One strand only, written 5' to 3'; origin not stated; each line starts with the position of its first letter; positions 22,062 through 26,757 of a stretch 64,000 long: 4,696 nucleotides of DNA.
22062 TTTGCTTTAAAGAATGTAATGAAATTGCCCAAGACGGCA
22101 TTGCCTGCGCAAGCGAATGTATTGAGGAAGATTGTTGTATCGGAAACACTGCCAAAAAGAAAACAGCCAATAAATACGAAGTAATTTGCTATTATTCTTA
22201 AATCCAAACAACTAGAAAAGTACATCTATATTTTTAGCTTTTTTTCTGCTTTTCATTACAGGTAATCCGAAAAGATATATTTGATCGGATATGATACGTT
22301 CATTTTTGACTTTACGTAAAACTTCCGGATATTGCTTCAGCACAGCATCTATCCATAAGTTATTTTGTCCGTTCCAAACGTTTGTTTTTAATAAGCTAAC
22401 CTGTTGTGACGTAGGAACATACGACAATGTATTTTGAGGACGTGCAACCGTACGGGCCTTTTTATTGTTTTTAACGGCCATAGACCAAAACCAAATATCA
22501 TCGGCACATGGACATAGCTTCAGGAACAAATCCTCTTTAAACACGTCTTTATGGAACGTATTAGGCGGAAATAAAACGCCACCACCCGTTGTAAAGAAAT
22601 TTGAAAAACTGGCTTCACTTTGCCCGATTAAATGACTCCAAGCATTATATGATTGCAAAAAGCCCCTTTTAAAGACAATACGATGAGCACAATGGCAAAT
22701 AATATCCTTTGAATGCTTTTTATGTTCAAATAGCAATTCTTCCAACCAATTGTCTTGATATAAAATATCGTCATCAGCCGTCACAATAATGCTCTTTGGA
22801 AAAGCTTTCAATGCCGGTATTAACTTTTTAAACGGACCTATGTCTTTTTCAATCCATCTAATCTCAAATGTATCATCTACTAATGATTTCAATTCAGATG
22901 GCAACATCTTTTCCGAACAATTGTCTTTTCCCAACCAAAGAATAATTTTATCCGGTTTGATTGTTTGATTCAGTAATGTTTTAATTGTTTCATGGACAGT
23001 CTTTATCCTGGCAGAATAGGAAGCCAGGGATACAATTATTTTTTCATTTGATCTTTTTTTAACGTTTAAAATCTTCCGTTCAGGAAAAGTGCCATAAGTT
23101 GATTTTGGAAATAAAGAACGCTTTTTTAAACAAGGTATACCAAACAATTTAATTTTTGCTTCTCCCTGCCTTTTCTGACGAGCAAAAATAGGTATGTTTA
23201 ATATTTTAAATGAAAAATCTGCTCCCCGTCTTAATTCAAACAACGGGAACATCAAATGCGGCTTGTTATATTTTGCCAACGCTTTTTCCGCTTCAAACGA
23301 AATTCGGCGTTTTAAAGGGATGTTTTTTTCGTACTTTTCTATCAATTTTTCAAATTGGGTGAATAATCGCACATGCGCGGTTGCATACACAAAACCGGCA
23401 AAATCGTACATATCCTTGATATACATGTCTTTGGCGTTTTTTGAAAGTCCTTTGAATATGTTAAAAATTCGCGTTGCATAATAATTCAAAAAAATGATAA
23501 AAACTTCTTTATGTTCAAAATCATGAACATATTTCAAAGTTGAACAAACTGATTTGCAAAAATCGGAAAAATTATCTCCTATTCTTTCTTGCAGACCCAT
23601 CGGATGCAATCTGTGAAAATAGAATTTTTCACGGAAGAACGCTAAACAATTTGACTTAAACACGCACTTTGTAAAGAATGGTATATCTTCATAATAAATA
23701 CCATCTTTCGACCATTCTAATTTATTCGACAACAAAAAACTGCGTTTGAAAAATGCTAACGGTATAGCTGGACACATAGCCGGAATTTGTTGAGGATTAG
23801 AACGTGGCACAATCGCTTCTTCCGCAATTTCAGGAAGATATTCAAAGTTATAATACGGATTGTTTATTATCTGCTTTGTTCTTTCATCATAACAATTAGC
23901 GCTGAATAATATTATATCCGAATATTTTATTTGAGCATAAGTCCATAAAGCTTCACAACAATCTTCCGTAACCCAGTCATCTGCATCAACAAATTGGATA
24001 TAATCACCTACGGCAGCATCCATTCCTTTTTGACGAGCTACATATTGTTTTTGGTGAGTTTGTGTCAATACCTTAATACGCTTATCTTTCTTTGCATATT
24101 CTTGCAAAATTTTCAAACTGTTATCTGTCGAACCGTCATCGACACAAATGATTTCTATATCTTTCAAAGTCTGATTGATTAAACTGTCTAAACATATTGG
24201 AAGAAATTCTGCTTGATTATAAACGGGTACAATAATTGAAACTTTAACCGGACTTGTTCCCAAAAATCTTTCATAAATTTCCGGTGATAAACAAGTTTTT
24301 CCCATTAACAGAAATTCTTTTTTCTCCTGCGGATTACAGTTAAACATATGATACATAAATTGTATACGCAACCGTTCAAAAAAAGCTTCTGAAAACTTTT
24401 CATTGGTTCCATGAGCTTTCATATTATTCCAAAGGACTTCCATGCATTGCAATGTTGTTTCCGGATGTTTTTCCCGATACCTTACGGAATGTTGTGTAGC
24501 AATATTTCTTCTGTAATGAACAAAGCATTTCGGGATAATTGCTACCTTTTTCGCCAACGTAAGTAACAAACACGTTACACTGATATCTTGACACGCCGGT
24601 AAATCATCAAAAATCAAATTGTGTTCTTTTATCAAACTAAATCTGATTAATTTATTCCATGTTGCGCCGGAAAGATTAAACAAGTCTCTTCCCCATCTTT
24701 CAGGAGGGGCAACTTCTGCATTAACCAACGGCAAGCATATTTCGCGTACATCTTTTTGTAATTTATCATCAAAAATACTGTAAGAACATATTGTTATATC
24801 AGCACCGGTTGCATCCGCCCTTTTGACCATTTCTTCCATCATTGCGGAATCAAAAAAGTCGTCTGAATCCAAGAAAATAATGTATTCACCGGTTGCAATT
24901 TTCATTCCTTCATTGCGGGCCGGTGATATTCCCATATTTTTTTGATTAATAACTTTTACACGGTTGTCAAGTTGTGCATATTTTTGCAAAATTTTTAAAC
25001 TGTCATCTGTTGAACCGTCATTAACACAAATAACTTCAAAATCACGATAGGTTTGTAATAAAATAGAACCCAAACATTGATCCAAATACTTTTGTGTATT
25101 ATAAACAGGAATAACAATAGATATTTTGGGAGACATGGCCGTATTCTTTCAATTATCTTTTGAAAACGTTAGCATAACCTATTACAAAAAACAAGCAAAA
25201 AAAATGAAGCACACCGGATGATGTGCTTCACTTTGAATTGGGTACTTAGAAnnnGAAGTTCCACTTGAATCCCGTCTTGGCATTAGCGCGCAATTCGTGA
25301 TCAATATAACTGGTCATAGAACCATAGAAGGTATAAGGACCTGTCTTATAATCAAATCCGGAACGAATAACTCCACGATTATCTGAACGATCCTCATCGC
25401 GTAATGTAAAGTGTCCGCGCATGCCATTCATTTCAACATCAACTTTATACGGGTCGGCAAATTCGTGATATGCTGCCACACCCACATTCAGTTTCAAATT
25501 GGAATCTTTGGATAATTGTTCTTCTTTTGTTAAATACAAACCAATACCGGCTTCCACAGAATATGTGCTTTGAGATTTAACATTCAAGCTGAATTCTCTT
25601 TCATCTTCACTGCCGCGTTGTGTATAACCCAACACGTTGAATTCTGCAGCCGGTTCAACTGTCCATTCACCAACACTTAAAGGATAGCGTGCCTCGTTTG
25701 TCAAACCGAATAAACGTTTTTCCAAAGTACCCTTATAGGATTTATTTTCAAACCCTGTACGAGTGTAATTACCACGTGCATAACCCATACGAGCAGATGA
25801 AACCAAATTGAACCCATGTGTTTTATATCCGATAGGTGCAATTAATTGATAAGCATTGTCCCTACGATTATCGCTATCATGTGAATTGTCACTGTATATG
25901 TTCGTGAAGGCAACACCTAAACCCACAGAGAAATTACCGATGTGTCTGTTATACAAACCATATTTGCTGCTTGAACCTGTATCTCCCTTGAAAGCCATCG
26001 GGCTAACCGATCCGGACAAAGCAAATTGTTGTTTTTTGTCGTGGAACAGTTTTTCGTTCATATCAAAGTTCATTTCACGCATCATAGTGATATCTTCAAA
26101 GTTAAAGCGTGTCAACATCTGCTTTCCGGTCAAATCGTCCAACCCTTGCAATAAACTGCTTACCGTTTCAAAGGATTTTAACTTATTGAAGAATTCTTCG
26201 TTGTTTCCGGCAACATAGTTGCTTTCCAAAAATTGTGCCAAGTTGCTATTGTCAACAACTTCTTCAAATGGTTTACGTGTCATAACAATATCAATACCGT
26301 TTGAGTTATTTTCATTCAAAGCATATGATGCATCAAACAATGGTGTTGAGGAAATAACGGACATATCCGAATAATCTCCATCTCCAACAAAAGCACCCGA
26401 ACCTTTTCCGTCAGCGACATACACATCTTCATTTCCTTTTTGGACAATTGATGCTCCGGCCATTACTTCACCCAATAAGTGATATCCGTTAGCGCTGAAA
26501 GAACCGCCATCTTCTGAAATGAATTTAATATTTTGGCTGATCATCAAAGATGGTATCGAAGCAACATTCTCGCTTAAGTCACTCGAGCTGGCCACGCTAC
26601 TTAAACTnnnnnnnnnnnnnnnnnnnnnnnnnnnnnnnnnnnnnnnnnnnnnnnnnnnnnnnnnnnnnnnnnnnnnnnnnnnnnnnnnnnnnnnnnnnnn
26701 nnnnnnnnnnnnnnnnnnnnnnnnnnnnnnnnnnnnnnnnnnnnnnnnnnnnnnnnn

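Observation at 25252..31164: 1970-aa classical autotransporter whose passenger combines ankyrin repeats, tenascin-type EGF-like repeats and an acidic S/G/D tandem-repeat spacer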

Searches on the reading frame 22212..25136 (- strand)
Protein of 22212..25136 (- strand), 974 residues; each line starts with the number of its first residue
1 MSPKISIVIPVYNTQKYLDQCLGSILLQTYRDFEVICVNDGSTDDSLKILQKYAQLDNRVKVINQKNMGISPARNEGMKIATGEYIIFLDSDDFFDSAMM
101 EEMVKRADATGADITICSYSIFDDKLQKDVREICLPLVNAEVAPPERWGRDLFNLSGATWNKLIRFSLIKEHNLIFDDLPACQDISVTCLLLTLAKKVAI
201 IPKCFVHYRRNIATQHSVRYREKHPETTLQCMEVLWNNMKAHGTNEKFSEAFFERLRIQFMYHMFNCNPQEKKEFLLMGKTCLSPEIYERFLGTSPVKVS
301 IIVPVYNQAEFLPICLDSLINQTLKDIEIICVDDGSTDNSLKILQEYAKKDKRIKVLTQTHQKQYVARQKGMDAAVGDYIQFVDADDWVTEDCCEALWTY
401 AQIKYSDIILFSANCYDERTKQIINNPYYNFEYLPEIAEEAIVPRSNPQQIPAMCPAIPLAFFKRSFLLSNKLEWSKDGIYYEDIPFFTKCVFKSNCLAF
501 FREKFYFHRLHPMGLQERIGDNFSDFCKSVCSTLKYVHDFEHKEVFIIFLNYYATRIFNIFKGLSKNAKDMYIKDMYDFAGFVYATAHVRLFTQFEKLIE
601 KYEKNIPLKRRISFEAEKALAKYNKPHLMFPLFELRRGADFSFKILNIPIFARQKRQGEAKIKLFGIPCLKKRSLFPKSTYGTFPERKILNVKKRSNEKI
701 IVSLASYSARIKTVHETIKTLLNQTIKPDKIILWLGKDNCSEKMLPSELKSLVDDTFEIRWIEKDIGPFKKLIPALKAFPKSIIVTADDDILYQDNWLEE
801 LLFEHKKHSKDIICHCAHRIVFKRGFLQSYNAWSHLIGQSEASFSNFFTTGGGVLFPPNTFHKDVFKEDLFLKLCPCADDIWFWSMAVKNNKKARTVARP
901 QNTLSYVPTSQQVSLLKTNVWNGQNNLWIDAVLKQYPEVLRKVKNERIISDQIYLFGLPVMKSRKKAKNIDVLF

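Call 6: search_protein_families(library=pfam, proteins=[window:22212-25136:-], max_evalue=10)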
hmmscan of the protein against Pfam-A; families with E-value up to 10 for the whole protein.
window:22212-25136:- (974 aa): 6 families
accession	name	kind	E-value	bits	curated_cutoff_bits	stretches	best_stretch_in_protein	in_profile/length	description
PF00535.33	Glycos_transf_2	-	1.3e-87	292.4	23.3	3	6-134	1-130/168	Glycosyl transferase family 2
PF10111.15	Glyco_tranf_2_2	-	6.1e-25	88.7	27.3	2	6-106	1-105/276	Glycosyltransferase like family 2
PF13641.12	Glyco_tranf_2_3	-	2.4e-20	74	27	3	3-107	1-111/230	Glycosyltransferase like family 2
PF13704.12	Glyco_tranf_2_4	-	1e-08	36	27.5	2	324-395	17-90/98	Glycosyl transferase family 2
PF13506.12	Glyco_transf_21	-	0.0099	15.8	21.7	1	771-815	21-65/174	Glycosyl transferase family 21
PF18531.7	Polo_box_2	-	0.065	13.8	31.9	1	78-131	15-68/112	Polo box domain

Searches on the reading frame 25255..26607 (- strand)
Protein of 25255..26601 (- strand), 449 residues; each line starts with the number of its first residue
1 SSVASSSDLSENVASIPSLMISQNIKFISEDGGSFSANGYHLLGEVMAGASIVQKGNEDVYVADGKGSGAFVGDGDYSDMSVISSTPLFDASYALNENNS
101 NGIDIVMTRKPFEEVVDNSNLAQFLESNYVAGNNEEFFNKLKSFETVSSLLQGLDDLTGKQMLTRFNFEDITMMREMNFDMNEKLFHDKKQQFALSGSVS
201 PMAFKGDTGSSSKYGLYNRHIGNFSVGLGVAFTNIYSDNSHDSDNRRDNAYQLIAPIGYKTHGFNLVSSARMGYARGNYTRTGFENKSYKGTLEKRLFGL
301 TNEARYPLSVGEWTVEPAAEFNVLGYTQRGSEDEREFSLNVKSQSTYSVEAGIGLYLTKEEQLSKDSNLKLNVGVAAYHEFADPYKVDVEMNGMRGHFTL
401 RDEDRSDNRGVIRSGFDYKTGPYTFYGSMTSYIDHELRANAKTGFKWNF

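Call 6: search_protein_families(library=pfam, proteins=[window:25255-26601:-], max_evalue=10)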
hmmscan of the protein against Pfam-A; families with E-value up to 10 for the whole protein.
seq(449 aa): 1 family
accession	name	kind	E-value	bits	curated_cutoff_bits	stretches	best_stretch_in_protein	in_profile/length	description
PF11633.14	bCoV_SUD_M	-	0.21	11.8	24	1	253-272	96-115/143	Betacoronavirus single-stranded poly(A) binding domain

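Call 23: find_homologous_proteins(query=window:25255-26601:-, max_evalue=0.00001)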
Query seq(449 aa) (449 aa): 23 proteins with E <= 0.00001 among 8000 candidates.
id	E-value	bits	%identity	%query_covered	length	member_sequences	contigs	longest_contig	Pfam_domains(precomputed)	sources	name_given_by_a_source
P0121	2.3e-163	562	66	83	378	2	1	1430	-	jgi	jgi:hypothetical protein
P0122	5.9e-162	558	54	99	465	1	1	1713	-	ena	-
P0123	1.1e-154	534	64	84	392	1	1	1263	PF03797.26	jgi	-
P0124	3.4e-153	529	62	84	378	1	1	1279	PF03797.26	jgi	-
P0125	4.9e-153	528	58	93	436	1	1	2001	PF03797.26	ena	-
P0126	1.1e-152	527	66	78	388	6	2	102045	PF03797.26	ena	-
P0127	6.8e-152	525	56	97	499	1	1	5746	-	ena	-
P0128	1.2e-150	520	57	94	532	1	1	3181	-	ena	-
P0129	3.8e-147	509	66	72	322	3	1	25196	PF03797.26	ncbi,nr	ncbi:MAG: autotransporter outer membrane beta-barrel domain-containing protein, partial [Alphaproteo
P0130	1.1e-146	507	63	77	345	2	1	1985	PF03797.26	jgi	-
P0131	1.7e-132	461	55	81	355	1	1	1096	PF03797.26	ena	-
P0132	2.1e-130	454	54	91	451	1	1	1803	PF03797.26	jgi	-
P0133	6.7e-129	449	50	94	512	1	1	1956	-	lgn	-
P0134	2.7e-125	437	63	67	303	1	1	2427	PF03797.26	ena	-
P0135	1.2e-117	412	60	67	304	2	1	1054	-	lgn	-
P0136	1.1e-115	405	60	64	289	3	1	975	PF03797.26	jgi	jgi:outer membrane autotransporter protein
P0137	3.9e-113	397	68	55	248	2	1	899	PF03797.26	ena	-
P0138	2.2e-110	388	63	59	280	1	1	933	PF03797.26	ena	-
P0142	3.3e-64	236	35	96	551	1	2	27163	PF03797.26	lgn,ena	-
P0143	8.8e-28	116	29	91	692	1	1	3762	PF27417.1,PF03797.26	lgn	-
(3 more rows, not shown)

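Call 35: predict_structure(alignment_id=A2)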
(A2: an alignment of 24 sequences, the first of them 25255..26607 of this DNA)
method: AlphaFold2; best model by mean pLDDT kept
length: 451 residues; sequences in the alignment: 24
mean_pLDDT: 83.2   pTM: 0.78
mean pLDDT of the five models: 83.2, 82.1, 82.0, 81.6, 80.9
residues with pLDDT >= 90: 216; 70-90: 163; 50-70: 38; < 50: 34
segments of 3 or more residues with pLDDT < 50: 1-20, 24-28, 68-72
pLDDT, mean of each block of 10 residues (from residue 1): 28 34 45 53 69 84 66 59 83 80 74 93 95 91 88 87 87 89 88 88 78 93 93 92 75 96 94 96 83 95 96 94 95 91 93 95 91 93 92 93 86 91 90 81 84 64
secondary structure, 60 per line:
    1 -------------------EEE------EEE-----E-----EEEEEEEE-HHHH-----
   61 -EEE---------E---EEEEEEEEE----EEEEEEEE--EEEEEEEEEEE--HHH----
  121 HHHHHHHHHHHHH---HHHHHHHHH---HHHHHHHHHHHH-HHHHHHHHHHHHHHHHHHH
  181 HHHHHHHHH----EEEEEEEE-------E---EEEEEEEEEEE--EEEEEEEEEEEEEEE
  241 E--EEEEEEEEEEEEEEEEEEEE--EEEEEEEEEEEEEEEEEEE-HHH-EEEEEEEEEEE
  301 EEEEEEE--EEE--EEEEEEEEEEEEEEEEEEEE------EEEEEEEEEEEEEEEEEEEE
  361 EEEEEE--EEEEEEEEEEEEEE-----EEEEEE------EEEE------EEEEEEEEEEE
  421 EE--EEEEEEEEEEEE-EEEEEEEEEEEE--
elements in order: E20-22 E29-31 E43-50 H52-55 E62-64 E78-86 E91-98 E101-111 H121-133 H137-145 H149-160 H162-189 E194-201 E213-223 E226-241 E244-263 E266-284 E290-307 E310-312 E315-334 E341-366 E369-382 E388-393 E400-403 E410-422 E425-436 E438-449

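Call 39: fold_search(model_id=the predicted structure, library=pdb)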
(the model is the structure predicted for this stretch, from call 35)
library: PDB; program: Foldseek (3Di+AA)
matches with E <= 10: 872; with E <= 0.001: 41
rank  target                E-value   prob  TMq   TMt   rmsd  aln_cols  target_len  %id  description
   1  9oqa                  1.5e-11  1.00  0.57  0.42   4.8       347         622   18  Cryo-EM structure of AaaA, a Pseudomonas Aeruginosa autotransporter (released 2025-08-13)
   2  3kvn_X                1.8e-10  1.00  0.52  0.39   5.1       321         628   15  Crystal structure of the full-length autotransporter EstA from Pseudomonas aeruginosa (released 2010-01-26)
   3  3kvn_A                3.3e-10  1.00  0.52  0.39   5.0       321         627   15  Crystal structure of the full-length autotransporter EstA from Pseudomonas aeruginosa (released 2010-01-26)
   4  8bnz_P                9.9e-10  1.00  0.48  0.68   5.4       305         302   11  BAM-EspP complex structure with BamA-G431C/EspP-N1293C mutations in nanodisc (released 2023-04-26)
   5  1uyo                  1.4e-08  1.00  0.46  0.72   5.8       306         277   12  Translocator domain of autotransporter NalP from Neisseria meningitidis (released 2004-03-19)
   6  3slt                  4.8e-08  1.00  0.42  0.58   7.8       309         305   13  Pre-cleavage Structure of the Autotransporter EspP - N1023S Mutant (released 2011-11-16)
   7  1uyn                  5.3e-08  1.00  0.45  0.70   6.1       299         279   14  Translocator domain of autotransporter NalP from Neisseria meningitidis (released 2004-03-18)
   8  3slj                  6.6e-08  1.00  0.42  0.58   7.6       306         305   12  Pre-cleavage Structure of the Autotransporter EspP - N1023A mutant (released 2011-11-16)
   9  3slo                  1.0e-07  1.00  0.40  0.56   8.7       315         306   13  Pre-cleavage Structure of the Autotransporter EspP - N1023D mutant (released 2011-11-16)
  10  8bo2_P                1.1e-07  1.00  0.50  0.70   4.9       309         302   13  BAM-EspP complex structure with BamA-S425C/EspP-S1299C mutations in nanodisc (released 2023-04-26)
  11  3qq2_A                1.2e-06  1.00  0.38  0.64   7.8       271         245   13  Crystal Structure of the Beta Domain of the Bordetella Autotransporter Brka (released 2011-04-13)
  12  4mee                  2.0e-06  1.00  0.31  0.41  10.0       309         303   13  Crystal structure of the transport unit of the autotransporter AIDA-I from Escherichia coli (released 2014-06-04)
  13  3aeh_A                6.2e-06  1.00  0.37  0.55   8.8       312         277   13  Integral membrane domain of autotransporter Hbp (released 2010-07-07)
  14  2qom_A                6.9e-06  1.00  0.35  0.54   7.6       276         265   13  The crystal structure of the E.coli EspP autotransporter Beta-domain. (released 2007-11-13)
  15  8the_A                8.6e-06  1.00  0.26  0.18  11.4       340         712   10  Cryo-EM structure of Pseudomonas aeruginosa TonB-dependent transporter PhuR in complex with synthetic antibody and hem (released 2024-01-31)
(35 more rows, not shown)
